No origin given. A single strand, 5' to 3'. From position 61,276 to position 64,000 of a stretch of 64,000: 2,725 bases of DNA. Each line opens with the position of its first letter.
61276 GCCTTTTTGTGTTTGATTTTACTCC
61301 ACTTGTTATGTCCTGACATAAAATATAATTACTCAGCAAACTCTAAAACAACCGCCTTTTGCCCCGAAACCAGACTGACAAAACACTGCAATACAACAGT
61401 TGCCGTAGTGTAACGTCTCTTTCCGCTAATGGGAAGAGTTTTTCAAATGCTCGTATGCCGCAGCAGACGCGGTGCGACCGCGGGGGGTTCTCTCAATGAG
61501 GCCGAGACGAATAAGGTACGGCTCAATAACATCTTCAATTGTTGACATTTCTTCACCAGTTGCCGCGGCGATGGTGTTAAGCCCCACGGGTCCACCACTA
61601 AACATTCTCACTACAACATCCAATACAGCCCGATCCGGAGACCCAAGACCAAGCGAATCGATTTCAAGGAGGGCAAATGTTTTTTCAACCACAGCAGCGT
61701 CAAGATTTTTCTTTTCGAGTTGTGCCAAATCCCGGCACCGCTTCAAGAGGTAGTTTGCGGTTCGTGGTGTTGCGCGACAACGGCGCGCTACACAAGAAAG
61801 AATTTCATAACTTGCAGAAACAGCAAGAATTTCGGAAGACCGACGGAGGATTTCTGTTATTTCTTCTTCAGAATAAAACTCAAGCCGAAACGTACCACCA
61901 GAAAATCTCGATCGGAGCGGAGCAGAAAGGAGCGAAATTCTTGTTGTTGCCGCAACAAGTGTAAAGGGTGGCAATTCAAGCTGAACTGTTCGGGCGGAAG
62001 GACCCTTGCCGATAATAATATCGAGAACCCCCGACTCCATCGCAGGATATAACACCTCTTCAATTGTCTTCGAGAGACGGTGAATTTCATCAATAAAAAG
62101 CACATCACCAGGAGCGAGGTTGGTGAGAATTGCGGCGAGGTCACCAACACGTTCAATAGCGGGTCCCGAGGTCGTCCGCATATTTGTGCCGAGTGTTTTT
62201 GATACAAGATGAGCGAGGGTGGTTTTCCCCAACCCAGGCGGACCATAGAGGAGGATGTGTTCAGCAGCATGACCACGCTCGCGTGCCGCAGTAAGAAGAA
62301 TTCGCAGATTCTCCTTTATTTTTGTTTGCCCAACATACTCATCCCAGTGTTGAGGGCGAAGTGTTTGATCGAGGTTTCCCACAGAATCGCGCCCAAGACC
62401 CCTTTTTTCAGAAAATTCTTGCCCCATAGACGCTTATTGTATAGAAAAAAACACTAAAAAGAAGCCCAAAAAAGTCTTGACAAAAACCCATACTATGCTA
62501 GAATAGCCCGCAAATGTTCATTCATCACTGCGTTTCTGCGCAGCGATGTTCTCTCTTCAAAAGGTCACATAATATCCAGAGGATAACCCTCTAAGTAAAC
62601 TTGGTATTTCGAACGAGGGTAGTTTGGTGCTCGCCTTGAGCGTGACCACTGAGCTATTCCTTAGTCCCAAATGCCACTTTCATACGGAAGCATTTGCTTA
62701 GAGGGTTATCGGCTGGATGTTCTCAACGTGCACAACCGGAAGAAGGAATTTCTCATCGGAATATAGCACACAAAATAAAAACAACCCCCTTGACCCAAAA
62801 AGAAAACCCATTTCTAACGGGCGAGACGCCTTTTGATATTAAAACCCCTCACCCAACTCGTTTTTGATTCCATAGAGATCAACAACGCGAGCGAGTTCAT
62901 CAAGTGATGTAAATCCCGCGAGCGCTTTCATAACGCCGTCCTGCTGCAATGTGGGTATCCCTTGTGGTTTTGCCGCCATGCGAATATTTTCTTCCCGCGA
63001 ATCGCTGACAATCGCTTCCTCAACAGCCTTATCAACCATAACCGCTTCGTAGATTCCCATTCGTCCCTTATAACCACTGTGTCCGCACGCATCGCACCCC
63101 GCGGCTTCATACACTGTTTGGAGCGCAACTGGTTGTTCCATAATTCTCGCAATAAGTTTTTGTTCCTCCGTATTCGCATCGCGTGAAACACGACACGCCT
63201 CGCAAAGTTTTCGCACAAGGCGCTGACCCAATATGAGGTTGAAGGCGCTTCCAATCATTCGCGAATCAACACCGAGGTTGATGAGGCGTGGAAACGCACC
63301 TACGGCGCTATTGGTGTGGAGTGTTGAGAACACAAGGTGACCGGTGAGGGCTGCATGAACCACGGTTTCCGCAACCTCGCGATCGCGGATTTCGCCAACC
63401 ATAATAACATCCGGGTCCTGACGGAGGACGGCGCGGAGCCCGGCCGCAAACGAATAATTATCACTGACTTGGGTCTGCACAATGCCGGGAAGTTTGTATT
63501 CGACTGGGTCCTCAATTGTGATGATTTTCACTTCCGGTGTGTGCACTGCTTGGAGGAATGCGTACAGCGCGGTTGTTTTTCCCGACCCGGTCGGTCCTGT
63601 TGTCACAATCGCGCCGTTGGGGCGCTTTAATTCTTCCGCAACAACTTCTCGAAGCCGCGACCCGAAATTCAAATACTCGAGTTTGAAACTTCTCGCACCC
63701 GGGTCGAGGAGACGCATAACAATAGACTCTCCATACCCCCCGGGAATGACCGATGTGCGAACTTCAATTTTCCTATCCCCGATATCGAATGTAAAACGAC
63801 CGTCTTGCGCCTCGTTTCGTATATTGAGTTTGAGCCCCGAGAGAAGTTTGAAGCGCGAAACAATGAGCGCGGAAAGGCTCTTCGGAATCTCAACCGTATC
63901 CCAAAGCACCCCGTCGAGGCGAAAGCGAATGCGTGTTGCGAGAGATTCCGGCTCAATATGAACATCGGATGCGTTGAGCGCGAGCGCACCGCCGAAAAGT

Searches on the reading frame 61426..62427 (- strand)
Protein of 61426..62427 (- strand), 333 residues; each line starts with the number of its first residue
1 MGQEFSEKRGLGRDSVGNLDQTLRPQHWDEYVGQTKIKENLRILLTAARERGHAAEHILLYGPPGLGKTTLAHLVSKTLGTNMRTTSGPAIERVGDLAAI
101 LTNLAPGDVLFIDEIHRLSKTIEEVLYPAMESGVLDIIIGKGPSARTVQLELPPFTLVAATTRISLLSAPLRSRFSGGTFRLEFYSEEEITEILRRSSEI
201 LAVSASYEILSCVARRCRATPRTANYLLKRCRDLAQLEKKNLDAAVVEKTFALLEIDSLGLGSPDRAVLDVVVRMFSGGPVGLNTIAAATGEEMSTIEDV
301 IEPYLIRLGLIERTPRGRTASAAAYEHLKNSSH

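Call 16: search_protein_families(library=pfam, max_evalue=0.001, proteins=[window:61426-62427:-])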
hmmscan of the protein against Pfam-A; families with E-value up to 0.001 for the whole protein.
window:61426-62427:- (333 aa): 15 families
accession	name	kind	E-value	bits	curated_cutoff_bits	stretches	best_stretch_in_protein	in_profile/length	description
PF05496.18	RuvB_N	-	1.1e-71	240.2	27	1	23-176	1-154/159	Holliday junction DNA helicase RuvB P-loop domain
PF05491.19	RuvB_C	-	2.1e-23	82.5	24.7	1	259-329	2-72/72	RuvB C-terminal winged helix domain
PF00004.35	AAA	-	7.5e-19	68.9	21.2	1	58-176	1-124/131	ATPase family associated with various cellular activities (AAA)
PF17864.7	AAA_lid_4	-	1e-16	60.9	27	1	185-257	1-74/74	RuvB AAA lid domain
PF07728.20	AAA_5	-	3.1e-10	40.6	22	1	57-175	1-139/139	AAA domain (dynein-related subfamily)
PF06068.19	TIP49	-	1.6e-08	34.6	23.8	1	9-84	9-79/347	TIP49 P-loop domain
PF13191.12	AAA_16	-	3.1e-06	28.2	32.6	1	39-93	10-63/167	AAA ATPase domain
PF01078.27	Mg_chelatase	-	1.1e-05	25.4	20.3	0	53-80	23-47/207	Magnesium chelatase, subunit ChlI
PF13401.12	AAA_22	-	4.8e-05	24.1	27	0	54-80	4-30/130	AAA domain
PF00493.29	MCM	-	0.00029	20.4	23.3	0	31-137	26-152/224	MCM P-loop domain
PF00910.28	RNA_helicase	-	0.00034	21.5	21.5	0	58-124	1-69/105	RNA helicase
PF13479.12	AAA_24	-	0.00034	20.9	27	1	57-123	4-81/195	AAA domain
PF00158.32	Sigma54_activat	-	0.00048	20.3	20.2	0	103-140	90-126/168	Sigma-54 interaction domain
PF13173.12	AAA_14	-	0.00074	20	27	0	58-128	5-84/129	AAA domain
PF14532.12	Sigma54_activ_2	-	0.00096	19.8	25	0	55-129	21-92/138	Sigma-54 interaction domain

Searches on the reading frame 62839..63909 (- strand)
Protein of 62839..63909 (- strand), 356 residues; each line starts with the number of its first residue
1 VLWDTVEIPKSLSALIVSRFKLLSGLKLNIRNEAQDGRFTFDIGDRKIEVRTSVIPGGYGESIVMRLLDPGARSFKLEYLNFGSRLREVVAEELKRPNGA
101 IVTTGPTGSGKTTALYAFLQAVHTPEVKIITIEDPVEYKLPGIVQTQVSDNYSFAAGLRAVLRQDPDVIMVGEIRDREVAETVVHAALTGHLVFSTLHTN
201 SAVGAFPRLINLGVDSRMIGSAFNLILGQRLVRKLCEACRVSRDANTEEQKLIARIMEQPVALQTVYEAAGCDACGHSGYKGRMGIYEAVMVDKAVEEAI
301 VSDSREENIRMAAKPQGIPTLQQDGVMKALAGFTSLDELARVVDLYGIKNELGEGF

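Call 16: search_protein_families(library=pfam, max_evalue=0.001, proteins=[window:62839-63909:-])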
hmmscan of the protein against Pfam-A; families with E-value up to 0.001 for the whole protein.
window:62839-63909:- (356 aa): 2 families
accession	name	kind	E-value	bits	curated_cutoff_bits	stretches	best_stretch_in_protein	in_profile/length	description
PF00437.27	T2SSE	-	8.2e-100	334.5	24.9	1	5-341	49-370/370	Type II/IV secretion system protein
PF25199.1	nSTAND_NTPase5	-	0.00015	22.1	34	1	89-138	32-82/145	Novel STAND NTPase 5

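Call 22: search_protein_families(library=ncbifam, max_evalue=0.01, proteins=[window:62839-63909:-])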
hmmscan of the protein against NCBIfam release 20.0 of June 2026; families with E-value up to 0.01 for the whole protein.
window:62839-63909:- (356 aa): 22 families
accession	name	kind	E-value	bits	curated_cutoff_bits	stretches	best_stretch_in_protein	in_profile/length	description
TIGR02533.1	type_II_gspE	equivalog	4.5e-118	395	630.25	1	2-342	147-485/486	type II secretion system ATPase GspE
TIGR02538.1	type_IV_pilB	equivalog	4.9e-109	365.5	675.65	1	2-343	219-562/564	type IV-A pilus assembly ATPase PilB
NF007755.0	PRK10436.1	equivalog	8.2e-95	318.2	617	1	7-344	128-460/465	type II secretion system protein GspE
NF053534.1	T4PilAsmATPsTfpB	equivalog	1.8e-94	317.2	850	1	4-343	241-582/584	type IV pilus assembly ATPase TfpB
NF041000.1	ATPase_ComGA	equivalog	2e-61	207.3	300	1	7-233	39-266/267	competence type IV pilus ATPase ComGA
TIGR01420.1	pilT_fam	subfamily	7.1e-44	150.4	319.1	1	31-233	62-269/343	PilT/PilU family type 4a pilus ATPase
TIGR02525.1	plasmid_TraJ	equivalog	1.7e-25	89.8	368.3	1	93-214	144-274/372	plasmid transfer ATPase TraJ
TIGR02524.1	dot_icm_DotB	equivalog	1.7e-20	73.5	463.3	1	90-232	126-279/358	Dot/Icm type IV secretion system ATPase DotB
TIGR02782.1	TrbB_P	equivalog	1.9e-15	57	304.55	1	99-212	137-255/303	P-type conjugative transfer ATPase TrbB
NF058587.1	archaellum_moto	equivalog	3.2e-15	55.9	550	1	101-208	278-392/527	archaellum flagellar ATPase motor FlaI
TIGR02788.1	VirB11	equivalog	1e-14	54.3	249.95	1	100-216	146-269/308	P-type DNA transfer ATPase VirB11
NF010407.0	PRK13833.1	subfamily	4.4e-14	52.6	499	1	100-215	146-265/323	conjugal transfer protein TrbB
NF053672.1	bindosome_BasE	exception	1.4e-13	50.4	1000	1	104-254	276-426/512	bindosome assembly system ATPase subunit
TIGR03819.1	heli_sec_ATPase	hypoth_equivalog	1.6e-13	50.5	373.15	1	92-217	172-305/340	TadA family conjugal transfer-associated ATPase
NF010469.0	PRK13894.1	subfamily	3.9e-12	46.2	508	1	98-212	149-267/320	conjugal transfer ATPase TrbB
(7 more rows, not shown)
